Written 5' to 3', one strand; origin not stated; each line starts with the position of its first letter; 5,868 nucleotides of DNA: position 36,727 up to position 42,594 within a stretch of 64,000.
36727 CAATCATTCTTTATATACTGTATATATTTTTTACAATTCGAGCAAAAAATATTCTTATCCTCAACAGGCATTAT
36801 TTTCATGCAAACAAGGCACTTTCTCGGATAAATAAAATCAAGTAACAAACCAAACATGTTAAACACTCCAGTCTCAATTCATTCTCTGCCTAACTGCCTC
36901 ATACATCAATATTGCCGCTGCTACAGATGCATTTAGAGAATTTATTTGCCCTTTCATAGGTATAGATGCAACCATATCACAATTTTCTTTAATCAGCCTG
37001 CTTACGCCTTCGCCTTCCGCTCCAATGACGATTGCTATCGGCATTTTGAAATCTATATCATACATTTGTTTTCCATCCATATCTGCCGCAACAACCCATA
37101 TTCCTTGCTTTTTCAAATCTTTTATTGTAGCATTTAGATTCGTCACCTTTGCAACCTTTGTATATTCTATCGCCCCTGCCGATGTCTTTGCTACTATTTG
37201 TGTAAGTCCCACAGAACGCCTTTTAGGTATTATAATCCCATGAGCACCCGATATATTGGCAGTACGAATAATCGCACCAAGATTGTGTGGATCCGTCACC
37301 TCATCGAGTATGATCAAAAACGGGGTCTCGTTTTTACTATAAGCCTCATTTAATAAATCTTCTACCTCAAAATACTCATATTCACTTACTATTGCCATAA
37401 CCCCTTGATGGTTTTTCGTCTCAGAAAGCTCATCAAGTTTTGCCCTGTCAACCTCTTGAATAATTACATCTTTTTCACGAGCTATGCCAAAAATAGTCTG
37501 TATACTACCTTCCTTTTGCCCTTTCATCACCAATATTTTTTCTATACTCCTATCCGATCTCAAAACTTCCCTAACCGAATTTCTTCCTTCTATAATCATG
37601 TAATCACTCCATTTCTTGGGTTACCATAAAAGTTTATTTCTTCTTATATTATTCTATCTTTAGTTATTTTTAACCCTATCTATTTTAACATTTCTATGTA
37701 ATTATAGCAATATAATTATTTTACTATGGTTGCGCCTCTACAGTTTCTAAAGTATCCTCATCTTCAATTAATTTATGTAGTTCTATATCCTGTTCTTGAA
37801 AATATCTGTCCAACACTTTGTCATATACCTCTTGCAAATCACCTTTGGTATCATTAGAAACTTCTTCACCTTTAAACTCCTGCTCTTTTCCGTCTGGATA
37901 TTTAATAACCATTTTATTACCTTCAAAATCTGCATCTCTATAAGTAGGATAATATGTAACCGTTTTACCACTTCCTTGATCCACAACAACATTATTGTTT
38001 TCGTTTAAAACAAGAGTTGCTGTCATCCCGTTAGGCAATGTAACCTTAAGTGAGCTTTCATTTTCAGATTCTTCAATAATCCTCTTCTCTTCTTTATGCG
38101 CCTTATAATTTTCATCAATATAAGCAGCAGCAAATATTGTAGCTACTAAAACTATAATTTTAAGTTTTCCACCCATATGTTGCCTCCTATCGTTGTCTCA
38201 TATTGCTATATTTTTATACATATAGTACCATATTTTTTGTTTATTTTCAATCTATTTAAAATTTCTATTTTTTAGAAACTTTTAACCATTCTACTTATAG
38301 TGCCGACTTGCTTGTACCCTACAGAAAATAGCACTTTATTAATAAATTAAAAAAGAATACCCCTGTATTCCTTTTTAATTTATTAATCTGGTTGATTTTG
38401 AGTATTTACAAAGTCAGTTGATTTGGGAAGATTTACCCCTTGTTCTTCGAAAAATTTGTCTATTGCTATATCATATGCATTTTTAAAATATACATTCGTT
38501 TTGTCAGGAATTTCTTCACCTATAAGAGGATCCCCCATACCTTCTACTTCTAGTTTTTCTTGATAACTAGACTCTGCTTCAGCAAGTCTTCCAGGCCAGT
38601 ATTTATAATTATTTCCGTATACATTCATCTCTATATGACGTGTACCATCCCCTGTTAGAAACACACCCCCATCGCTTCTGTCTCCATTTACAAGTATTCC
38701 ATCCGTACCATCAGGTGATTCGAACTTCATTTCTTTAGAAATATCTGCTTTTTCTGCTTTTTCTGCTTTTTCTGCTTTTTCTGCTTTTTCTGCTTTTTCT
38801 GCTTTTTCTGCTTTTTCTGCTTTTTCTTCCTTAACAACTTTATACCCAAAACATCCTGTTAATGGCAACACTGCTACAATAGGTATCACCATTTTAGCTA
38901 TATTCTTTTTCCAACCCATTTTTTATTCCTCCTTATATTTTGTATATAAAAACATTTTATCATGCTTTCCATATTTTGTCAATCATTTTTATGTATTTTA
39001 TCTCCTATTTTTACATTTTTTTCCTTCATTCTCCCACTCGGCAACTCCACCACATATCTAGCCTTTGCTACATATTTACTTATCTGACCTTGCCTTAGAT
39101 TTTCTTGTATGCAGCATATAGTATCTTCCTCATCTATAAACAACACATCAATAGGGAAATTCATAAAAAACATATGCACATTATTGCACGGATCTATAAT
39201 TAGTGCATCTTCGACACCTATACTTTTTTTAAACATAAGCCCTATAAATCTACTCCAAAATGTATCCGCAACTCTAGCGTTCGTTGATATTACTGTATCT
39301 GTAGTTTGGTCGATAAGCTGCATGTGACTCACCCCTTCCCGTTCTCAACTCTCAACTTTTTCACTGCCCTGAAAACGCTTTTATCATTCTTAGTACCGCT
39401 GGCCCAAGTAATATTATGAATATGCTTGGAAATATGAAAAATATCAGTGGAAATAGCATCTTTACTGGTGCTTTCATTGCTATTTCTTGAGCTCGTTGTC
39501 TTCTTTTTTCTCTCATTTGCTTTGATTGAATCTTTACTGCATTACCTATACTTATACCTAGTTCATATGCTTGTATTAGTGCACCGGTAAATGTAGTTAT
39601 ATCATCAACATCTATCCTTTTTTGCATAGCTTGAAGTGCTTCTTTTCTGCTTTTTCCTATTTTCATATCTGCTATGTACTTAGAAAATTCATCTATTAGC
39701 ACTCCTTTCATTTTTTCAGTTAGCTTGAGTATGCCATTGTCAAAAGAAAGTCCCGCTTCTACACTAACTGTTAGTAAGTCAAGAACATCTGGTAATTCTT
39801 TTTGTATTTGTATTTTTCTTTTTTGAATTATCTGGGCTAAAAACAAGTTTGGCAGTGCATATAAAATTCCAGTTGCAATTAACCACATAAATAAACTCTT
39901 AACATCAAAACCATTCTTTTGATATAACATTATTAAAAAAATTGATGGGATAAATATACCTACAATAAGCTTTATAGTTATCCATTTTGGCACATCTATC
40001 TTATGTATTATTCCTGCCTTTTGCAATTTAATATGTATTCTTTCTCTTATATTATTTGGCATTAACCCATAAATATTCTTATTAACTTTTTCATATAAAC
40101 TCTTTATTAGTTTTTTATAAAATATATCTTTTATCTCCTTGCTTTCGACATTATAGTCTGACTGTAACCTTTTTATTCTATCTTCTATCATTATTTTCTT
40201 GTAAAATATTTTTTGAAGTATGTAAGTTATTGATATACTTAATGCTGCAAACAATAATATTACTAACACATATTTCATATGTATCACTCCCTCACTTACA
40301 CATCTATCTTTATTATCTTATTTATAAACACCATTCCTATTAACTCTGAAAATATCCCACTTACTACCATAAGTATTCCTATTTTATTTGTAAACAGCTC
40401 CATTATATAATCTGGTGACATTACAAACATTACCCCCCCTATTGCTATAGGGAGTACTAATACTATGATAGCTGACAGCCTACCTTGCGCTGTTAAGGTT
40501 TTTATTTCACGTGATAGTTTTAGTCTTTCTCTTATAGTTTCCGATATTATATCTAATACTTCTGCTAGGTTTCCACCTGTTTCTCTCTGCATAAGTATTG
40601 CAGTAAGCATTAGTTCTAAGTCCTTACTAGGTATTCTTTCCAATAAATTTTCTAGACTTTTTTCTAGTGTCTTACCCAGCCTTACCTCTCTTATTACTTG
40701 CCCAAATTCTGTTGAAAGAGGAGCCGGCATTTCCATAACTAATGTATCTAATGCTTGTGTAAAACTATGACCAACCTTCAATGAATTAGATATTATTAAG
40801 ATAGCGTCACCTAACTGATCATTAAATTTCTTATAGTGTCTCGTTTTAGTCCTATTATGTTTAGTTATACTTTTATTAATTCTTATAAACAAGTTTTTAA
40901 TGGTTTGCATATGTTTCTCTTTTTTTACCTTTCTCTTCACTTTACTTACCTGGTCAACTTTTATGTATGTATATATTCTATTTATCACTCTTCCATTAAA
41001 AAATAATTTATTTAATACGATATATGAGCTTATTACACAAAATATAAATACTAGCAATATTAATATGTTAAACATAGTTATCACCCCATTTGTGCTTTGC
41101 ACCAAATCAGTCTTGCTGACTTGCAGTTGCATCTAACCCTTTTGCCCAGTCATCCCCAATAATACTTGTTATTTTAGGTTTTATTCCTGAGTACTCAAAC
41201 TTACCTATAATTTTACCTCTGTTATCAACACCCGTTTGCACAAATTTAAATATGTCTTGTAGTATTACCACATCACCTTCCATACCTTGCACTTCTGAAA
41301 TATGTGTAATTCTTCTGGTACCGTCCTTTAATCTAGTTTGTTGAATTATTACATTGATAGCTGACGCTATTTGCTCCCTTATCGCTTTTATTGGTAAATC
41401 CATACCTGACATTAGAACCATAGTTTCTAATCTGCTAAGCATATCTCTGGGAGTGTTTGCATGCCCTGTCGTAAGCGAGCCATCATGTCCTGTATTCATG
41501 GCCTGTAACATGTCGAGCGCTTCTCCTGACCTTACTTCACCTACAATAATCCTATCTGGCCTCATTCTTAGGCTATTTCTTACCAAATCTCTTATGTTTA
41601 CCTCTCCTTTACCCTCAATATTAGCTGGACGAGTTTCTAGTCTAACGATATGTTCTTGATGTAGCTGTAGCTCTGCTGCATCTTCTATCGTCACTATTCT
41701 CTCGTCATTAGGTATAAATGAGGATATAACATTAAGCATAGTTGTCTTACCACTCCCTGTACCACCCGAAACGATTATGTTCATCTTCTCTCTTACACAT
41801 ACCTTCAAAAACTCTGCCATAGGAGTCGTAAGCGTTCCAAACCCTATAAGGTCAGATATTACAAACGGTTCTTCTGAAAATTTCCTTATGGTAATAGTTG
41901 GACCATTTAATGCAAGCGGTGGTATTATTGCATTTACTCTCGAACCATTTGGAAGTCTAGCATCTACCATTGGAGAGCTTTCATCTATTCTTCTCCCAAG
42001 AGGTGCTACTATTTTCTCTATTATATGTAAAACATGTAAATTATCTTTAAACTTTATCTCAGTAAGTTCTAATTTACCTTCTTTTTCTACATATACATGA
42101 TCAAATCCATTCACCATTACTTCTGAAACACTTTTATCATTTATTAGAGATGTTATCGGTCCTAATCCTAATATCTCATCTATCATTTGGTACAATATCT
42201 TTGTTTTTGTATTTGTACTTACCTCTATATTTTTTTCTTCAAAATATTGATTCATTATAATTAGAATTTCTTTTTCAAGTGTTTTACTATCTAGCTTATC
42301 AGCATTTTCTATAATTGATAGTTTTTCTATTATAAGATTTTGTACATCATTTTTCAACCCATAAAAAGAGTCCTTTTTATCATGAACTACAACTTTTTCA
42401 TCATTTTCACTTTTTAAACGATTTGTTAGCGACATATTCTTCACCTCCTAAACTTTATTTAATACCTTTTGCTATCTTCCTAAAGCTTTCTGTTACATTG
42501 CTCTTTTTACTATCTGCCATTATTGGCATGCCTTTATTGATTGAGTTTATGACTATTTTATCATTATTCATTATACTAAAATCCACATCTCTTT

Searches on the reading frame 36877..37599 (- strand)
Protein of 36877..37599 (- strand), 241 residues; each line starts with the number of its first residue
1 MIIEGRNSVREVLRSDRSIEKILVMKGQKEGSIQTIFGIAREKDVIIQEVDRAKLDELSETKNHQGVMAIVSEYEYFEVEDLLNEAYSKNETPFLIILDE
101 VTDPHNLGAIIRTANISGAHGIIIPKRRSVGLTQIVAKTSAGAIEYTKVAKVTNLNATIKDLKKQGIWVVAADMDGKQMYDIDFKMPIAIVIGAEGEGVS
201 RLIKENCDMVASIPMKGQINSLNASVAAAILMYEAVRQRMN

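Call 50: search_protein_families(library=pfam, proteins=[window:36877-37599:-], max_evalue=0.001)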
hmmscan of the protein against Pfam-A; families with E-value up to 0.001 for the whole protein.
window:36877-37599:- (241 aa): 3 families
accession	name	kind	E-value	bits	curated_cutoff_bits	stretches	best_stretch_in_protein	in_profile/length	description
PF00588.24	SpoU_methylase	-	2.8e-45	154.3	29.7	1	94-233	2-142/142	SpoU rRNA Methylase family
PF08032.17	SpoU_sub_bind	-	1.5e-23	83.3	22.8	1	2-76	1-75/76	RNA 2'-O ribose methyltransferase substrate binding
PF22435.1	MRM3-like_sub_bind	-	1.8e-05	25.5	27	1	2-69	23-84/84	MRM3-like substrate binding domain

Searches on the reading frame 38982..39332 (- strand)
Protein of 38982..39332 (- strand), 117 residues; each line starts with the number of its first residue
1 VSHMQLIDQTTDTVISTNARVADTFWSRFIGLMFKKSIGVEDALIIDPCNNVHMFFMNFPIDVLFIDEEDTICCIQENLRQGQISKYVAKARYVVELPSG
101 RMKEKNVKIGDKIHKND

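Call 50: search_protein_families(library=pfam, proteins=[window:38982-39332:-], max_evalue=0.001)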
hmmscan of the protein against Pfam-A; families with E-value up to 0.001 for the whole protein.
window:38982-39332:- (117 aa): 1 family
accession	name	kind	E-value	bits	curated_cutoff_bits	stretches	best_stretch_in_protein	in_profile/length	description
PF02643.20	DUF192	-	2.2e-21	76.2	27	1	18-114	2-95/96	Uncharacterized ACR, COG1430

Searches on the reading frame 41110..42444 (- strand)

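Call 49: search_protein_families(library=pfam, proteins=[window:41110-42444:-], max_evalue=0.001)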
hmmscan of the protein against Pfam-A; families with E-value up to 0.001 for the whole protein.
window:41110-42444:- (445 aa): 2 families
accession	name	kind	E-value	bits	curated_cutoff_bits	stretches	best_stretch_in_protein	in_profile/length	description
PF00437.27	T2SSE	-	1.7e-66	224.9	24.9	1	93-369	4-275/370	Type II/IV secretion system protein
PF00005.33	ABC_tran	-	0.00036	21.6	25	1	214-261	5-51/137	ABC transporter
